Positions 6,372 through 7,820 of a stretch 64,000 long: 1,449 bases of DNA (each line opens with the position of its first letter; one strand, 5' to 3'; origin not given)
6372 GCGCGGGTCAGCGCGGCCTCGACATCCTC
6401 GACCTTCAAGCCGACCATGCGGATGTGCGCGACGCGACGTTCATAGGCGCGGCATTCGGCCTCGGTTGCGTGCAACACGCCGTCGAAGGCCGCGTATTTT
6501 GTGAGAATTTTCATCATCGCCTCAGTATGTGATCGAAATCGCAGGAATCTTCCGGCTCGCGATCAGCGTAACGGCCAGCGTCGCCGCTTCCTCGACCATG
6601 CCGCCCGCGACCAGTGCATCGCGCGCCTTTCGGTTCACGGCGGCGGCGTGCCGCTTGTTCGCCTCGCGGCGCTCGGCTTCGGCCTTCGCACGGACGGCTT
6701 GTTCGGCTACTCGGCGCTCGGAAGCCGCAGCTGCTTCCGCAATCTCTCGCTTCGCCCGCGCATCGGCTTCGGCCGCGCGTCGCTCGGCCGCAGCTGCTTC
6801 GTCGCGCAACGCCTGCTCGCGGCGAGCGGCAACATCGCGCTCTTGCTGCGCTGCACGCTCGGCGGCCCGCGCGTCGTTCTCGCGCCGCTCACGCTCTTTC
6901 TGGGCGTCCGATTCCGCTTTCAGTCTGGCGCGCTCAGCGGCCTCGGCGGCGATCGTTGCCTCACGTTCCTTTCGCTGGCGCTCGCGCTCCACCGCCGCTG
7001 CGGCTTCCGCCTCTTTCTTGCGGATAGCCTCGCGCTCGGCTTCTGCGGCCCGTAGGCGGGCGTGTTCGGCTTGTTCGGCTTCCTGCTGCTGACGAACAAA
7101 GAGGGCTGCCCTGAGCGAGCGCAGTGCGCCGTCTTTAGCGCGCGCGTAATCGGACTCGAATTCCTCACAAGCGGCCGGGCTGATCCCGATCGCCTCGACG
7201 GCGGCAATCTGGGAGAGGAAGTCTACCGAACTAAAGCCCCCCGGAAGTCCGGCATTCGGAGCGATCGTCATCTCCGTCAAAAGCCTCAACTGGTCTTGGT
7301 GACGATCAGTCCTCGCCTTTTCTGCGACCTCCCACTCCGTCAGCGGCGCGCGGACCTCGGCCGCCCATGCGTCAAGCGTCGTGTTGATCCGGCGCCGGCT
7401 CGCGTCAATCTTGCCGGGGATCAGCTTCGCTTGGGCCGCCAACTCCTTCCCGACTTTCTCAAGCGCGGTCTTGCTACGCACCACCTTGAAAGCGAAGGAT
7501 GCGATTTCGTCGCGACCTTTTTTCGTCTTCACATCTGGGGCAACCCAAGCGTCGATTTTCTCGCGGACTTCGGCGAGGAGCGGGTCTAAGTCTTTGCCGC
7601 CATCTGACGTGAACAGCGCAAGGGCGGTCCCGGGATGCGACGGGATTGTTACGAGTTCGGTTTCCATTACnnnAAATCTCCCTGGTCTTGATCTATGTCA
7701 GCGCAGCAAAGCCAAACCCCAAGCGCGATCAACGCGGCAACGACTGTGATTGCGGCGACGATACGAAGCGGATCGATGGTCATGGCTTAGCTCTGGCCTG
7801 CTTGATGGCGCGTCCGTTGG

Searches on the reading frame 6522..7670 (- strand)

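Call 90: search_protein_families(library=pfam, proteins=[window:6522-7670:-], max_evalue=0.001)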
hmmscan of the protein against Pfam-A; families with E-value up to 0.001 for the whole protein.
window:6522-7670:- (382 aa): 0 families

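Call 93: search_protein_families(library=phrogs, proteins=[window:6522-7670:-], max_evalue=0.001)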
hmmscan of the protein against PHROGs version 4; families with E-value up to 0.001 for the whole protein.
window:6522-7670:- (382 aa): 2 families
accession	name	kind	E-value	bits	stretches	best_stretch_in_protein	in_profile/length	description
phrog_1376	-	unknown function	3.9e-74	251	1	2-382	3-362/362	-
phrog_17211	-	unknown function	3.1e-18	67.1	1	15-116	14-112/116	-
